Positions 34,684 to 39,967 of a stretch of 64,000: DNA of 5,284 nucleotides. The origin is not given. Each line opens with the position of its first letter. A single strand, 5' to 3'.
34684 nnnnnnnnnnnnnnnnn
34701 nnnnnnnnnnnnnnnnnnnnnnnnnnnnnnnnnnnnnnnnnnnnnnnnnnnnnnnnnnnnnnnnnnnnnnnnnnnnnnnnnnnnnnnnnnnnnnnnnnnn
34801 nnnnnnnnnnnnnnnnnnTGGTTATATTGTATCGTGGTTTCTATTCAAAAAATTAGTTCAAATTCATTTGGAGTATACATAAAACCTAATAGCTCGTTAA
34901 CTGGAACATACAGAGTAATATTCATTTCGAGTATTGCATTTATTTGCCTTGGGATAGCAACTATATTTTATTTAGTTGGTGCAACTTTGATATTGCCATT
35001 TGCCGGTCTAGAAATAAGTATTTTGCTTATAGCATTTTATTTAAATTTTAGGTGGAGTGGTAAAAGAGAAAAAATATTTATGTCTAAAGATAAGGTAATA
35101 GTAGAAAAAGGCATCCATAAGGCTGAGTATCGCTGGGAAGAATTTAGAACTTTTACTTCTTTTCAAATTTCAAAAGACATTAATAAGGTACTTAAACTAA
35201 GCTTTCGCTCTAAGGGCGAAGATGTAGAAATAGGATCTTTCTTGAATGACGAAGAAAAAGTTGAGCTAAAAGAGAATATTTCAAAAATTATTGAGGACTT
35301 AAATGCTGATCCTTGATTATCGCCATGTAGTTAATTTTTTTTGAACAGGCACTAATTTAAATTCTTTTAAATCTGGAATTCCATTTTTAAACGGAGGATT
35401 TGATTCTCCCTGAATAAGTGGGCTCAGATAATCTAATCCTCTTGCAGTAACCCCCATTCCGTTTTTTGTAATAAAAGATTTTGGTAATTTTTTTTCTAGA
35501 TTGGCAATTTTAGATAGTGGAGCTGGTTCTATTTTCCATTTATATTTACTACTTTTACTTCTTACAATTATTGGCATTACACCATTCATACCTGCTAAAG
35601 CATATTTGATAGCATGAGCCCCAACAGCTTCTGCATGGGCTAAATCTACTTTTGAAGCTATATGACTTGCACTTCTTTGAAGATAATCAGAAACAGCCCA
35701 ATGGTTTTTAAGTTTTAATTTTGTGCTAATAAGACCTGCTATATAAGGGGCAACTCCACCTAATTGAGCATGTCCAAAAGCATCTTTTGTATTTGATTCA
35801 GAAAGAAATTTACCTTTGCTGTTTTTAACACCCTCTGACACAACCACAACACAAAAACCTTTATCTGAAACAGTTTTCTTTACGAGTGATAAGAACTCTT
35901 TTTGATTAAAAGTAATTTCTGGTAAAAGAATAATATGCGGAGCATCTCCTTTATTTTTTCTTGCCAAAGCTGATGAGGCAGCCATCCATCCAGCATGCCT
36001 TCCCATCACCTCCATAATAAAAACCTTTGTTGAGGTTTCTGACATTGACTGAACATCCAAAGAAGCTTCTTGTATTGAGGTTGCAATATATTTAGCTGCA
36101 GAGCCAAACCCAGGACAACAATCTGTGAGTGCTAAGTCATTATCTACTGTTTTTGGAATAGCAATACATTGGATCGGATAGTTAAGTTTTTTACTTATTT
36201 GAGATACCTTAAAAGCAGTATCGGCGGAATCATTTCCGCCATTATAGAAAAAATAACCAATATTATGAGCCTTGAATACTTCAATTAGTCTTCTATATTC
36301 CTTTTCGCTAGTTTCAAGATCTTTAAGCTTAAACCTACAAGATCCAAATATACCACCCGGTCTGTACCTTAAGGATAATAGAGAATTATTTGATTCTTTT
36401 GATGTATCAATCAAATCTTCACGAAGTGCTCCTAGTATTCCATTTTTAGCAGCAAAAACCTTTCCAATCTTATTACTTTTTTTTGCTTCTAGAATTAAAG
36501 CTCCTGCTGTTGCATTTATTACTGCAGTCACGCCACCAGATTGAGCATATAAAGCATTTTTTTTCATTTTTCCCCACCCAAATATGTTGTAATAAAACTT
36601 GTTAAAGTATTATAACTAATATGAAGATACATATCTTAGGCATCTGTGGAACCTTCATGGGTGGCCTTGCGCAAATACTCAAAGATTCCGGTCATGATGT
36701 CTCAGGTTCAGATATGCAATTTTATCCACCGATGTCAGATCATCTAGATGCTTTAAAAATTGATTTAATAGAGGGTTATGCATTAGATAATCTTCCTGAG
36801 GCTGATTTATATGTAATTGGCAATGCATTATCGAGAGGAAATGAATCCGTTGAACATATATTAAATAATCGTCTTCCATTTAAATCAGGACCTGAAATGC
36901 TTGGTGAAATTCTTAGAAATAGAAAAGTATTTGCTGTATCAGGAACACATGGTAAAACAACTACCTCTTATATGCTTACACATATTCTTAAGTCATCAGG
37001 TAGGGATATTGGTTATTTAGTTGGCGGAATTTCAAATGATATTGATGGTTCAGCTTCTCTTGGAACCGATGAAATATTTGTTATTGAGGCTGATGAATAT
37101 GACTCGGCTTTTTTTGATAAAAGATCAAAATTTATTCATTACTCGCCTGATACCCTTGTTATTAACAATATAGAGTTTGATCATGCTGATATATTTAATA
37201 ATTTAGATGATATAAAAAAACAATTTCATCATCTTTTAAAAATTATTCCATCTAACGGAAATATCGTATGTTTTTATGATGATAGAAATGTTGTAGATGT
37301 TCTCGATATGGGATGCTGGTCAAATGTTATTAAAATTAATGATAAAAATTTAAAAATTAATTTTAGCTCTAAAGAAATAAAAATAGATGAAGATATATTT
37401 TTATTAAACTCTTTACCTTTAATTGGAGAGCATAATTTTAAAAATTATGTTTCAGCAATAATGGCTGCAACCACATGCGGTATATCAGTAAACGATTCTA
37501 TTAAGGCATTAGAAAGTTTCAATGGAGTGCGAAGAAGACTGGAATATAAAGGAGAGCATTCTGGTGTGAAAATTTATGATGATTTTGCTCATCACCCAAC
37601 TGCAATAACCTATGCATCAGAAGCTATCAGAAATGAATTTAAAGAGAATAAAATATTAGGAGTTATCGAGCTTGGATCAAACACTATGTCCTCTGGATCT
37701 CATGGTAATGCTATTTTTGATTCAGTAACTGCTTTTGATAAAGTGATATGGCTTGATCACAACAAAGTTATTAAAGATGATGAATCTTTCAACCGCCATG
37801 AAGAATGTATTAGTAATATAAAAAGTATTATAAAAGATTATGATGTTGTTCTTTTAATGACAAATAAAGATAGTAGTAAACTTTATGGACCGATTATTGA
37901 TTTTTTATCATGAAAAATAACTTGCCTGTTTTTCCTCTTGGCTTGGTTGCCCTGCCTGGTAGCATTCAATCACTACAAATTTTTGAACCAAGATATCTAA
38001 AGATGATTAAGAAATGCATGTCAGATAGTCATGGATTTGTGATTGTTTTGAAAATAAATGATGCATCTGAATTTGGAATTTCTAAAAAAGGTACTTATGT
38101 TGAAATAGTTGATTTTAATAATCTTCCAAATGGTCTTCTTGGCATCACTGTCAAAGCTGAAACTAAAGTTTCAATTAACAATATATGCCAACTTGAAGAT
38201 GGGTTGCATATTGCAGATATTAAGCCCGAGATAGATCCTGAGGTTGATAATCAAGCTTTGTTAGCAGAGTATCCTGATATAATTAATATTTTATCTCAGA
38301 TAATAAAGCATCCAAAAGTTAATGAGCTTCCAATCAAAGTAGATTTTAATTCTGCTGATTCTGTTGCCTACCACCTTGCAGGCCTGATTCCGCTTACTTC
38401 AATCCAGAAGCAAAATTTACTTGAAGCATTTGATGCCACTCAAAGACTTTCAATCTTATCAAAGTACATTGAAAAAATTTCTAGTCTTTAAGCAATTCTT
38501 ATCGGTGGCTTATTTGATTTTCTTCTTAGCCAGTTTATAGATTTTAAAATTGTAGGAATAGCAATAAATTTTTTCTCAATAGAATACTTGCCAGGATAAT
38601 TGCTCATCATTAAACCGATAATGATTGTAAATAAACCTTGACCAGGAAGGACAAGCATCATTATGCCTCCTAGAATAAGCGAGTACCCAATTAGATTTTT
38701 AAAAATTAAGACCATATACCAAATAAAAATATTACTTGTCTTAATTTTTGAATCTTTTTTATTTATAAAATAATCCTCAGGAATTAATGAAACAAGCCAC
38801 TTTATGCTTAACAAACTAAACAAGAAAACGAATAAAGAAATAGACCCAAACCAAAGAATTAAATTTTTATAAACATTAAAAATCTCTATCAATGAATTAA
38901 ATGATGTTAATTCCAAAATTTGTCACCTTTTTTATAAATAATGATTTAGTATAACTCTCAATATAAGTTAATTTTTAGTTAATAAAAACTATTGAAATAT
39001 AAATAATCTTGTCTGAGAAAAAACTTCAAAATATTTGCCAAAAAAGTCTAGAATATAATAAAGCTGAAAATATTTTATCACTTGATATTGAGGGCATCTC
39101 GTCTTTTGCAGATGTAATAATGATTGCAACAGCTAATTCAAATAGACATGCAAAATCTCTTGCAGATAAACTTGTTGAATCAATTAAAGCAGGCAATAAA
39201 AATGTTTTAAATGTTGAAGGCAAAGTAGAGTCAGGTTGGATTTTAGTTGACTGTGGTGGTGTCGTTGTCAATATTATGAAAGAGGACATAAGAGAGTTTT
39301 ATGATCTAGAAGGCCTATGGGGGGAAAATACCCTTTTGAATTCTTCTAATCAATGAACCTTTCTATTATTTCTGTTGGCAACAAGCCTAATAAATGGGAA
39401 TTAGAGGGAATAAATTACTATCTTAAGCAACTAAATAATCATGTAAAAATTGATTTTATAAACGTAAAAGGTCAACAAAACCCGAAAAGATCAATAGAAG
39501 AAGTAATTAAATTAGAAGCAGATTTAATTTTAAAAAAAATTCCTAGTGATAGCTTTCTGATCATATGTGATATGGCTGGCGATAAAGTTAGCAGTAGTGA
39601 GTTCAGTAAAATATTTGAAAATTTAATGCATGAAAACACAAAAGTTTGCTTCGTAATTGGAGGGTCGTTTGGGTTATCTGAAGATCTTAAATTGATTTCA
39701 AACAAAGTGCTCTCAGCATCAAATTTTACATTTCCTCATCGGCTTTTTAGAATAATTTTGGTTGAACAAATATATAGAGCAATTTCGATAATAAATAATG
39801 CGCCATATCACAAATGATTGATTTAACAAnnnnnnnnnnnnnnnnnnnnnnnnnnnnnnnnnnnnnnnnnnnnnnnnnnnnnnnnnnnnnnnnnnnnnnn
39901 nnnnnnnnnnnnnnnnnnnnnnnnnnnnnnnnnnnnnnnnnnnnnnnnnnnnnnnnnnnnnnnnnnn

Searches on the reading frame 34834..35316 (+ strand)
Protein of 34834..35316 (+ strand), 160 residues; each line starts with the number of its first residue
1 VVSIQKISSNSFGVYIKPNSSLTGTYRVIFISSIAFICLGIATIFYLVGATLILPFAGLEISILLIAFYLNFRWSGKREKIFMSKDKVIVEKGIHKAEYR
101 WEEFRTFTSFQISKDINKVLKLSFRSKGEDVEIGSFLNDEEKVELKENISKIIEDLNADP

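Call 11: search_protein_families(library=pfam, proteins=[window:34834-35316:+], max_evalue=0.0001)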
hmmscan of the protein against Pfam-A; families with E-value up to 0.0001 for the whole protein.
window:34834-35316:+ (160 aa): 1 family
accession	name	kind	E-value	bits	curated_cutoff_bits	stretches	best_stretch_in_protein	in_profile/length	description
PF10003.15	DUF2244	-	2.9e-30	105.2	27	1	16-150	1-135/138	Integral membrane protein (DUF2244)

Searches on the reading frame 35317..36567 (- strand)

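Call 12: search_protein_families(library=pfam, proteins=[window:35317-36567:-], max_evalue=0.0001)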
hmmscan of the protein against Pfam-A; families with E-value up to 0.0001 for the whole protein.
window:35317-36567:- (416 aa): 1 family
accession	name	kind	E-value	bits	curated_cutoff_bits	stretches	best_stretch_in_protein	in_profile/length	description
PF00365.25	PFK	-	6.1e-52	177.1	30.9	1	7-321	4-275/277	Phosphofructokinase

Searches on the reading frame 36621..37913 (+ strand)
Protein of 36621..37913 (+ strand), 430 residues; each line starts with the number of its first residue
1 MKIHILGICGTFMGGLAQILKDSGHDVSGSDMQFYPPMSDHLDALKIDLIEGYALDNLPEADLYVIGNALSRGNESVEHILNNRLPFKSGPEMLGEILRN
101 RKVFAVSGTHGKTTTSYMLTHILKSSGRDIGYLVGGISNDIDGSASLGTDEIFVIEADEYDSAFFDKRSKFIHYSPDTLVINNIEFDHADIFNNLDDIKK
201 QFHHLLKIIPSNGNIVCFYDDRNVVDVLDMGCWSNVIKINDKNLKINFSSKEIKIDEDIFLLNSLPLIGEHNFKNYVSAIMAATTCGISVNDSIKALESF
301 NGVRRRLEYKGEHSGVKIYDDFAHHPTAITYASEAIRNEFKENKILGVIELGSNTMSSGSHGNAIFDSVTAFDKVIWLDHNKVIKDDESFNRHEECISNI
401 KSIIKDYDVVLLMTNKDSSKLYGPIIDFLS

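Call 12: search_protein_families(library=pfam, proteins=[window:36621-37913:+], max_evalue=0.0001)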
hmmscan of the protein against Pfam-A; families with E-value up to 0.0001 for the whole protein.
window:36621-37913:+ (430 aa): 3 families
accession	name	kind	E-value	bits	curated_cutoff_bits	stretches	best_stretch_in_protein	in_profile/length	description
PF08245.18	Mur_ligase_M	-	1.8e-20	74.2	24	1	106-283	1-200/200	Mur ligase middle domain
PF01225.30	Mur_ligase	-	1.6e-19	70.5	21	1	2-101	1-94/95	Mur ligase family, catalytic domain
PF02875.26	Mur_ligase_C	-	3.8e-11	44.4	28.4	1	305-413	1-124/127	Mur ligase, glutamate ligase domain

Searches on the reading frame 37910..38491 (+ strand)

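Call 12: search_protein_families(library=pfam, proteins=[window:37910-38491:+], max_evalue=0.0001)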
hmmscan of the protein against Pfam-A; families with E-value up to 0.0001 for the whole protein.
window:37910-38491:+ (193 aa): 1 family
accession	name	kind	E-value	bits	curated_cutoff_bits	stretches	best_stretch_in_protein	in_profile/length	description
PF02190.22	LON_substr_bdg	-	1.2e-26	94.3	28.7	1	4-188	1-199/200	ATP-dependent protease La (LON) substrate-binding domain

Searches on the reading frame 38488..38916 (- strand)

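Call 12: search_protein_families(library=pfam, proteins=[window:38488-38916:-], max_evalue=0.0001)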
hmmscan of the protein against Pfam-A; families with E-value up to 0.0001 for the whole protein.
window:38488-38916:- (142 aa): 1 family
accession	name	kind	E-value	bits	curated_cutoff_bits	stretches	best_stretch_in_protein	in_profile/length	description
PF09656.15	PGPGW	-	3.2e-05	23.8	23.3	1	75-102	6-33/53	Putative transmembrane protein (PGPGW)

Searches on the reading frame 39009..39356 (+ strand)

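Call 12: search_protein_families(library=pfam, proteins=[window:39009-39356:+], max_evalue=0.0001)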
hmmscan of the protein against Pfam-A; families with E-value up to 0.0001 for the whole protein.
window:39009-39356:+ (115 aa): 1 family
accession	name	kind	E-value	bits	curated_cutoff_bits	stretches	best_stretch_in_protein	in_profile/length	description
PF02410.21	RsfS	-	3.7e-28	98.1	21.6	1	11-104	4-98/98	Ribosomal silencing factor during starvation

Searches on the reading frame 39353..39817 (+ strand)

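Call 12: search_protein_families(library=pfam, proteins=[window:39353-39817:+], max_evalue=0.0001)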
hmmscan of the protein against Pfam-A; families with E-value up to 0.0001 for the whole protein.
window:39353-39817:+ (154 aa): 1 family
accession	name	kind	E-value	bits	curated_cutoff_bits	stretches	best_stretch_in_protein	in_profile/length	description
PF02590.22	SPOUT_MTase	-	3.1e-45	154.4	27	1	1-153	1-154/154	Predicted SPOUT methyltransferase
